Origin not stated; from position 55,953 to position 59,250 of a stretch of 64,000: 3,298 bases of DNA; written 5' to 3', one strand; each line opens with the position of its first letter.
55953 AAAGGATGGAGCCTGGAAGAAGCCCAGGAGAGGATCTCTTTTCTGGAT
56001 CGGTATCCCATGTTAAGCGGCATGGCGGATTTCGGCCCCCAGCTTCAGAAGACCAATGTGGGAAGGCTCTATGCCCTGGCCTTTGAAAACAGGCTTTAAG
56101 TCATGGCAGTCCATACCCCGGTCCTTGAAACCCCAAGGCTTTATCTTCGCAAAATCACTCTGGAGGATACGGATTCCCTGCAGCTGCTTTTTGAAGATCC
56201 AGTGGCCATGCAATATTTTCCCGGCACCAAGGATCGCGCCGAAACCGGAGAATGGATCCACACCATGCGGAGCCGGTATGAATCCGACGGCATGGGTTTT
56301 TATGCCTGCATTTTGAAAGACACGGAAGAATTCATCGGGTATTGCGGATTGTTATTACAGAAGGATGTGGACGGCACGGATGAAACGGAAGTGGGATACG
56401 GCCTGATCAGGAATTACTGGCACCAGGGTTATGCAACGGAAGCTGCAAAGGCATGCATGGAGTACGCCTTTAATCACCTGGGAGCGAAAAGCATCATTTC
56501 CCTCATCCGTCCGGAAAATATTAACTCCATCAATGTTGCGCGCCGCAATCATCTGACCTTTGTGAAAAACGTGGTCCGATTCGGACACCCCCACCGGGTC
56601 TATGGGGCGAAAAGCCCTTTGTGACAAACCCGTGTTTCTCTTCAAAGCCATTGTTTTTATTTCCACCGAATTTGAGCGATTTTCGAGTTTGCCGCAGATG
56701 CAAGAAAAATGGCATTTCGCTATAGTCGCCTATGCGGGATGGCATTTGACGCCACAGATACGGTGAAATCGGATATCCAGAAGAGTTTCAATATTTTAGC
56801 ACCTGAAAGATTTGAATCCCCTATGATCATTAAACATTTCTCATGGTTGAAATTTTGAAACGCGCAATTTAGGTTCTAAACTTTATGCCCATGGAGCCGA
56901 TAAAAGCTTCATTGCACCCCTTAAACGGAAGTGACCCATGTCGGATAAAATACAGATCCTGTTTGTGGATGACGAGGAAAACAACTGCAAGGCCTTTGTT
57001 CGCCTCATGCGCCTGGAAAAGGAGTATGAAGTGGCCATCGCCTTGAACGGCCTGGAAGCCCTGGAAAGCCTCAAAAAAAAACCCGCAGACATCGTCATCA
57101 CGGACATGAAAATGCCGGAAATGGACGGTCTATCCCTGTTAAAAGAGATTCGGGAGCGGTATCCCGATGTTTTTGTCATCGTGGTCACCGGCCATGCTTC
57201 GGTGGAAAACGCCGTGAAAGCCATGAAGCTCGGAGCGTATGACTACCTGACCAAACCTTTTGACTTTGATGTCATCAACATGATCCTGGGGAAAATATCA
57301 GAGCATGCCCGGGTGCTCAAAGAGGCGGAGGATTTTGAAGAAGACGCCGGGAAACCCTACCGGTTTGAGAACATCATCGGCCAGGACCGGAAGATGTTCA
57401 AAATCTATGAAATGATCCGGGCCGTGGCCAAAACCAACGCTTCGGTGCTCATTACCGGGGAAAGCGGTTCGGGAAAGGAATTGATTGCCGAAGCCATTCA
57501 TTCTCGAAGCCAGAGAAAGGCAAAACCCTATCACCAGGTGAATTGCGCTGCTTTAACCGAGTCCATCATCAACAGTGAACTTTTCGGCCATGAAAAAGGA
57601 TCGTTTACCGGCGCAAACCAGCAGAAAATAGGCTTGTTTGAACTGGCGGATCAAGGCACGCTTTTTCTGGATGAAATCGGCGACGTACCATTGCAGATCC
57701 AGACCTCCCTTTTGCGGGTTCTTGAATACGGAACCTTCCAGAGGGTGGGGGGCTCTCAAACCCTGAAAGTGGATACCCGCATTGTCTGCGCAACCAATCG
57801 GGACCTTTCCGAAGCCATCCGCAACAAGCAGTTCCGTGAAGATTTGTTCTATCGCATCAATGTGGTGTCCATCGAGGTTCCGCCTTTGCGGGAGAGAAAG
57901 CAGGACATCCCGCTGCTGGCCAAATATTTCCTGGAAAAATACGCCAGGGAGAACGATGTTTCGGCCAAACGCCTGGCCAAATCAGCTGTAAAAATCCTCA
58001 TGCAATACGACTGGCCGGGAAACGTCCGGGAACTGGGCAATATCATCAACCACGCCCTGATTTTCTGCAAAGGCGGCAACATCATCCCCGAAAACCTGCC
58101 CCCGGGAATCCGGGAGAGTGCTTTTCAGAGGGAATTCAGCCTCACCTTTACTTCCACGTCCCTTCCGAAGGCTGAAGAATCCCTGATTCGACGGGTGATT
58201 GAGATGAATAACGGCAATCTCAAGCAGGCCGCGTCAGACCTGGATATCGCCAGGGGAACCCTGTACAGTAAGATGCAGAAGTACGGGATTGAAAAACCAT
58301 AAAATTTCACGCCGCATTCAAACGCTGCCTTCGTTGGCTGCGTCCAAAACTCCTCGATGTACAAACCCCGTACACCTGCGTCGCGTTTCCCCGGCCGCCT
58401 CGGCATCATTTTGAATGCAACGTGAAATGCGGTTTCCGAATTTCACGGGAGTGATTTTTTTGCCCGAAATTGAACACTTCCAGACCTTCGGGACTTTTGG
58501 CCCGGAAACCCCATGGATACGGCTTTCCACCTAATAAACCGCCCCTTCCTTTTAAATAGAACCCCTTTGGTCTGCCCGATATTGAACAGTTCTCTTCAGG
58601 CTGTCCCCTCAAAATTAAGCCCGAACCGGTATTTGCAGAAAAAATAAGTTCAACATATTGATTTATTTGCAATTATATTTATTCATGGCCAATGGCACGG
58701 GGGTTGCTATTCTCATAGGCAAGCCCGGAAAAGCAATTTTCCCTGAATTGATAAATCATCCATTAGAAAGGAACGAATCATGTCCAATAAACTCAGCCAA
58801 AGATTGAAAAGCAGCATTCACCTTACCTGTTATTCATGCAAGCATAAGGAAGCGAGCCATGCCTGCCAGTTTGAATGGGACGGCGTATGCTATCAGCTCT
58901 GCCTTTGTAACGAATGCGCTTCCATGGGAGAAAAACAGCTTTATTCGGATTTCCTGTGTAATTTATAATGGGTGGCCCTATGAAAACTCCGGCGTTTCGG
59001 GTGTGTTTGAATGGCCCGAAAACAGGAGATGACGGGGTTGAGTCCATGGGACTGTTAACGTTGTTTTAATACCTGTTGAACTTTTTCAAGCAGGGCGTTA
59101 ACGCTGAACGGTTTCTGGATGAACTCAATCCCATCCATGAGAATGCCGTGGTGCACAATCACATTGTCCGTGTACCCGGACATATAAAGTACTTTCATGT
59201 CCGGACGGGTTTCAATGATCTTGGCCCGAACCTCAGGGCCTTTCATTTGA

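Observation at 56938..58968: Sigma-54 activator, perfect sigma-54 promoter and an 8-Cys 62-aa orphan protein, convergent with a hybrid kinase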

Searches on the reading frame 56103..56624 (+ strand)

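Call 3: search_protein_families(library=pfam, proteins=[window:56103-56624:+], max_evalue=1)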
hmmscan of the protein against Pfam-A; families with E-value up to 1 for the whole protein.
window:56103-56624:+ (173 aa): 4 families
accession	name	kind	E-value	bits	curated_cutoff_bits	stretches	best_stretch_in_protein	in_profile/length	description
PF13302.13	Acetyltransf_3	-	4.9e-34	118.4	25.4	1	12-151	1-137/138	Acetyltransferase (GNAT) domain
PF00583.31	Acetyltransf_1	-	1.6e-11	45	20.7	1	54-148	27-113/116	Acetyltransferase (GNAT) family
PF13420.13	Acetyltransf_4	-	1.1e-05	26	24.3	1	15-147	1-130/155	Acetyltransferase (GNAT) domain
PF24360.1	DUF7516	-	0.093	13.2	27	1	88-142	13-66/87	Domain of unknown function (DUF7516)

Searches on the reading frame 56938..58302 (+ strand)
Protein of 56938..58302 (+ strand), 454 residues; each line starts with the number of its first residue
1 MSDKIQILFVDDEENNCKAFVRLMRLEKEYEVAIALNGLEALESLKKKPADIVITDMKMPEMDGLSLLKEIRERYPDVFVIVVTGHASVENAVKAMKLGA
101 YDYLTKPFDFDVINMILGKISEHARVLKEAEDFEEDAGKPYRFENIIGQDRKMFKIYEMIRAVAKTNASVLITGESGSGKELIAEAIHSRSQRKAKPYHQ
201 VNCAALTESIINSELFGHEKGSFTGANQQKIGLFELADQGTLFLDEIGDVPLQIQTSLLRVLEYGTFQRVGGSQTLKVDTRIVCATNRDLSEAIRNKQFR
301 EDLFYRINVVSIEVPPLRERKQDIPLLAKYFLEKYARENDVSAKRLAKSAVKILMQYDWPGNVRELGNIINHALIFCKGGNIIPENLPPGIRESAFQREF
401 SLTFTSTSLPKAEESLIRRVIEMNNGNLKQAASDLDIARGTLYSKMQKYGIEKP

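Call 3: search_protein_families(library=pfam, proteins=[window:56938-58302:+], max_evalue=1)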
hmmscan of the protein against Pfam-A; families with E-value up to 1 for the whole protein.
window:56938-58302:+ (454 aa): 20 families
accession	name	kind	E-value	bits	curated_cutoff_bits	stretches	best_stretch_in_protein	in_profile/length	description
PF00158.32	Sigma54_activat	-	1.2e-71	240.2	20.2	1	146-313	1-168/168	Sigma-54 interaction domain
PF00072.30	Response_reg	-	1.4e-30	106.2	30.2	1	7-113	1-106/111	Response regulator receiver domain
PF25601.1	AAA_lid_14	-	1e-26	93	27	1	318-396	1-79/87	AAA+ ATPase lid domain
PF14532.12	Sigma54_activ_2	-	1.3e-19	71.2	25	1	147-317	1-138/138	Sigma-54 interaction domain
PF02954.25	HTH_8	-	2.5e-08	34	22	1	409-449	2-42/42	Bacterial regulatory protein, Fis family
PF07724.20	AAA_2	-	2.9e-08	34.4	27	1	167-299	3-136/166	AAA domain (Cdc48 subfamily)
PF07728.20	AAA_5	-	3.3e-06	27.6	22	1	170-288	2-123/139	AAA domain (dynein-related subfamily)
PF01078.27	Mg_chelatase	-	4.1e-06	26.8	20.3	1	160-288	15-158/207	Magnesium chelatase, subunit ChlI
PF00004.35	AAA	-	0.00064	20.6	21.2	1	170-296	1-120/131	ATPase family associated with various cellular activities (AAA)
PF12775.13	AAA_7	-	0.00088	19.3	25.8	1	144-233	10-104/181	P-loop containing dynein motor region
PF23198.2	PDE8A_N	-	0.0018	18.6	29.6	1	4-84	9-92/147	PDE8A-like, N-terminal domain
PF00493.29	MCM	-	0.0024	17.5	23.3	1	165-301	55-186/224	MCM P-loop domain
PF20720.3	nSTAND3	-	0.0047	17.1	27.2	1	156-193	6-43/155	Novel STAND NTPase 3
PF13191.12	AAA_16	-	0.012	16.5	32.6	1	147-217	3-80/167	AAA ATPase domain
PF06068.19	TIP49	-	0.037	13.6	23.8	1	144-204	24-86/347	TIP49 P-loop domain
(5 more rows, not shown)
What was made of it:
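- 56938..58302 (+): NtrC-family response-regulator enhancer-binding protein (EBP), 454 aa: receiver domain with D56, AAA+ sigma-54 interaction domain with GSFTGA loop, C-terminal Fis-type HTH (residues 426-451). Pfam domains (call 3).
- Checked: Activator gene: ORF 56938-58302 (+, 454 aa) has Response_reg (E 1.4e-30), Sigma54_activat (E 1.2e-71), AAA_lid_14 and HTH_8 domains (call 3).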

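Call 22: search_protein_families(library=ncbifam, proteins=[window:56938-58302:+], max_evalue=1)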
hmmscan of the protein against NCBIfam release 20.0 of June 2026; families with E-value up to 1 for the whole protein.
window:56938-58302:+ (454 aa): 134 families (the best 25 are shown)
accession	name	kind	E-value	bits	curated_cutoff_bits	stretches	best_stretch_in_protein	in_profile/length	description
NF008469.0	PRK11361.1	equivalog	4.1e-139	464.2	714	1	3-452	3-457/461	acetoacetate metabolism transcriptional regulator AtoC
TIGR02915.1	PEP_resp_reg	equivalog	1e-127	426.7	502.6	1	8-451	2-444/445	PEP-CTERM-box response regulator transcription factor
TIGR01818.1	ntrC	equivalog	1.7e-127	426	558.6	1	9-394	3-384/463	nitrogen regulation protein NR(I)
NF007689.0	PRK10365.1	equivalog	2.5e-121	405.6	760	1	2-447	3-440/441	sigma-54-dependent response regulator transcription factor ZraR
NF041946.1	LuxO_transreg_Vib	equivalog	9.4e-118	393.9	800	1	29-449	20-460/463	quorum-sensing sigma-54 dependent transcriptional regulator LuxO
NF041552.1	TF_PrdR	equivalog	2.5e-113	379.4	795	1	119-450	246-577/577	sigma-54 dependent transcriptional regulator PrdR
NF008176.1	PRK10923.1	equivalog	6e-112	374.6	620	1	30-398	28-392/469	nitrogen regulation protein NR(I)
NF051870.1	NAssimRespRegNtrX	equivalog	6.6e-108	361.5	600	1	6-451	3-452/452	nitrogen assimilation response regulator NtrX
TIGR01817.1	nifA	equivalog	2.6e-106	356.5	528.85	1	132-387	184-438/534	nif-specific transcriptional activator NifA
NF011695.0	PRK15115.1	equivalog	3.1e-105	352.5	763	1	5-448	7-435/445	two-component system response regulator GlrR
NF049963.1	RespRegFlgRCampy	domain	9.3e-104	347.6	750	1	7-450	3-428/429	fla regulon two-component system response regulator FlgR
NF003451.0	PRK05022.1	equivalog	9.4e-99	331.4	476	1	131-452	179-511/512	nitric oxide reductase transcriptional regulator NorR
NF050807.1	TransRegFlbDCaul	equivalog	1.2e-95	321.1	750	1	25-449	20-438/454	sigma-54-dependent transcriptional regulator FlbD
NF038308.1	RNA_repair_RtcR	equivalog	2.3e-94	317.1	650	1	82-397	112-442/530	RNA repair transcriptional activator RtcR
NF011958.0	PRK15429.1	equivalog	4.2e-89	300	830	1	142-453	377-688/692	formate hydrogenlyase transcriptional activator FlhA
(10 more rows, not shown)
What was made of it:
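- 56938..58302 (+): Below every NCBIfam equivalog cut-off, e.g. AtoC 464 bits against 714 (call 22).
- On Named activator equivalogs (AtoC, NtrC, ZraR, PEP-CTERM regulator): AtoC 464 bits against 714; PEP_resp_reg 427 against 503; NtrC 426 against 559; ZraR 406 against 760 (call 22).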

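Call 71: find_homologous_proteins(query=window:56938-58299:+, max_evalue=1e-100)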
Query window:56938-58299:+ (454 aa): 3522 proteins with E <= 1e-100 among 8000 candidates; the best 120 are listed.
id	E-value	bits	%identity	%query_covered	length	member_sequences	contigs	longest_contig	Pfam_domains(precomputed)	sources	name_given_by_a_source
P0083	1.6e-296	1001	100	100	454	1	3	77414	PF00158.33,PF07724.21,PF25601.2,PF02954.26,PF14532.13,PF07728.21,PF00072.31,PF01078.28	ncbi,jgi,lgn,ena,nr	ncbi:MAG: sigma-54-dependent Fis family transcriptional regulator [Desulfobacteraceae bacterium]|nr:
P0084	3.1e-291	983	98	100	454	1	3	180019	PF00158.33,PF07724.21,PF25601.2,PF02954.26,PF14532.13,PF07728.21,PF00072.31,PF01078.28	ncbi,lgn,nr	ncbi:MAG: sigma-54 dependent transcriptional regulator [Proteobacteria bacterium]|nr:sigma-54 depend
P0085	2.6e-262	888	89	100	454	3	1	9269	PF00158.33,PF07724.21,PF25601.2,PF02954.26,PF14532.13,PF07728.21,PF00072.31,PF01078.28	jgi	jgi:two-component system NtrC family response regulator/two-component system response regulator HydG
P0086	5.9e-248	841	84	100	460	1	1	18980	PF00158.33,PF07724.21,PF25601.2,PF02954.26,PF14532.13,PF00072.31,PF01078.28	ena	-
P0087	4.5e-244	828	81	100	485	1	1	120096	PF00158.33,PF07724.21,PF25601.2,PF02954.26,PF14532.13,PF00072.31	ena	-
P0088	2.3e-238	809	80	100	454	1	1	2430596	PF00158.33,PF07724.21,PF25601.2,PF02954.26,PF14532.13,PF07728.21,PF00072.31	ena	-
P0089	1.5e-236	803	80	100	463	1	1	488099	PF00158.33,PF07724.21,PF25601.2,PF02954.26,PF14532.13,PF00072.31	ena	-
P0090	6.3e-235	798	79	100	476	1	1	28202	PF00158.33,PF07724.21,PF25601.2,PF02954.26,PF14532.13,PF07728.21,PF00072.31,PF01078.28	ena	-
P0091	9.8e-224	761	77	100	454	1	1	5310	PF00158.33,PF07724.21,PF25601.2,PF02954.26,PF14532.13,PF00072.31,PF01078.28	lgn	-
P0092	2.6e-213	726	72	100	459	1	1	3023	PF00158.33,PF07724.21,PF25601.2,PF02954.26,PF14532.13,PF07728.21,PF00072.31,PF01078.28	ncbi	-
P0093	5.3e-207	706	71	99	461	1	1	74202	PF00158.33,PF07724.21,PF25601.2,PF02954.26,PF14532.13,PF07728.21,PF00072.31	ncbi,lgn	-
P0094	1.2e-206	705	71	100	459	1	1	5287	PF00158.33,PF07724.21,PF25601.2,PF02954.26,PF14532.13,PF07728.21,PF00072.31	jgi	-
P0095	2.0e-206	704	70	100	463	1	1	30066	PF00158.33,PF07724.21,PF25601.2,PF02954.26,PF14532.13,PF07728.21,PF00072.31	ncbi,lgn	-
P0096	2.5e-203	694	70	100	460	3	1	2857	PF00158.33,PF07724.21,PF25601.2,PF02954.26,PF14532.13,PF07728.21,PF00072.31,PF01078.28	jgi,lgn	-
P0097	2.8e-203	693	69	98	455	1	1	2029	PF00158.33,PF07724.21,PF25601.2,PF02954.26,PF14532.13,PF07728.21,PF00072.31,PF01078.28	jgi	jgi:two-component system NtrC family response regulator/two-component system response regulator HydG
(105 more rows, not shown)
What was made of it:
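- Activator orthologs of 58-72% identity are widespread in the same kinds of metagenomes (call 71).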

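Call 72: find_encoding_contigs(protein=P0088, flank=5000, max_places=1)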
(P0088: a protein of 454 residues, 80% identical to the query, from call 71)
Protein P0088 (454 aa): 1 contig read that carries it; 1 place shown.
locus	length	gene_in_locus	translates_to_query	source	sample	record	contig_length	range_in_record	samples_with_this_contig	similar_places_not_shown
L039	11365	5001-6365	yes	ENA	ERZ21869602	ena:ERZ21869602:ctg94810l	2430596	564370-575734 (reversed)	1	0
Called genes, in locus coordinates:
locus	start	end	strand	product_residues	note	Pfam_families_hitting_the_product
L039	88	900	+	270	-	PF00215:OMPdecase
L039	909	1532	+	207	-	PF03458:Gly_transporter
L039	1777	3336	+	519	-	PF00890:FAD_binding_2 (faint), PF01266:DAO, PF12831:FAD_oxidored (faint), PF16901:DAO_C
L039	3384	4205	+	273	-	PF00753:Lactamase_B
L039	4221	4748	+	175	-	PF13302:Acetyltransf_3, PF00583:Acetyltransf_1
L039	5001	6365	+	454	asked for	PF00072:Response_reg, PF00158:Sigma54_activat, PF14532:Sigma54_activ_2, PF07724:AAA_2 (weak), PF07728:AAA_5 (faint), PF25601:AAA_lid_14, PF02954:HTH_8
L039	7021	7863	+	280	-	PF01464:SLT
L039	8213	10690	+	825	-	PF00343:Phosphorylase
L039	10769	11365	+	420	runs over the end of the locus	PF00563:EAL (faint), PF08668:HDOD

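Call 73: find_encoding_contigs(protein=P0089, flank=5000, max_places=1)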
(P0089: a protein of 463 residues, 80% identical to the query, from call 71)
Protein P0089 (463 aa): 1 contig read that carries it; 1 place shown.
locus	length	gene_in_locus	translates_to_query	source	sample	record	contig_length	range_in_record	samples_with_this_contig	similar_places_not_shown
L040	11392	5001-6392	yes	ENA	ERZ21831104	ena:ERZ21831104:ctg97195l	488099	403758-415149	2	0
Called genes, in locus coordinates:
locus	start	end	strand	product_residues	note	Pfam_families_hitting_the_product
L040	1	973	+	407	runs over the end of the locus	PF03600:CitMHS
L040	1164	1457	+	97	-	-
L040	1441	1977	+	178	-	PF00215:OMPdecase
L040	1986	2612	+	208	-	PF03458:Gly_transporter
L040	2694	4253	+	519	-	PF00890:FAD_binding_2 (faint), PF01266:DAO, PF12831:FAD_oxidored (faint), PF16901:DAO_C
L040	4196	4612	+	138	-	PF13302:Acetyltransf_3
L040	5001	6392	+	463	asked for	PF00072:Response_reg, PF00158:Sigma54_activat, PF14532:Sigma54_activ_2, PF07724:AAA_2 (weak), PF25601:AAA_lid_14, PF02954:HTH_8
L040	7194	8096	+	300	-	PF01464:SLT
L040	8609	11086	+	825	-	PF00343:Phosphorylase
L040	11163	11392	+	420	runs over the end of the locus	PF08668:HDOD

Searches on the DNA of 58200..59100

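Call 7: search_rna_families(source=window, start=58200, end=59100, threshold=evalue, max_evalue=1)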
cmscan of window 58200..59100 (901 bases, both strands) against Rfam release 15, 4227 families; matches with E-value up to 1: 1.
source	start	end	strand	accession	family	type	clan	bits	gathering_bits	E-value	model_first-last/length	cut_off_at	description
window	58200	58242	+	RF02097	mir-1662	Gene; miRNA;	-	18.7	85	0.99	22-66/66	5'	mir-1662 microRNA precursor family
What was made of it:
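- Tried and rejected: Rfam on 58200-59100 found no RNA family in the gap (call 7).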
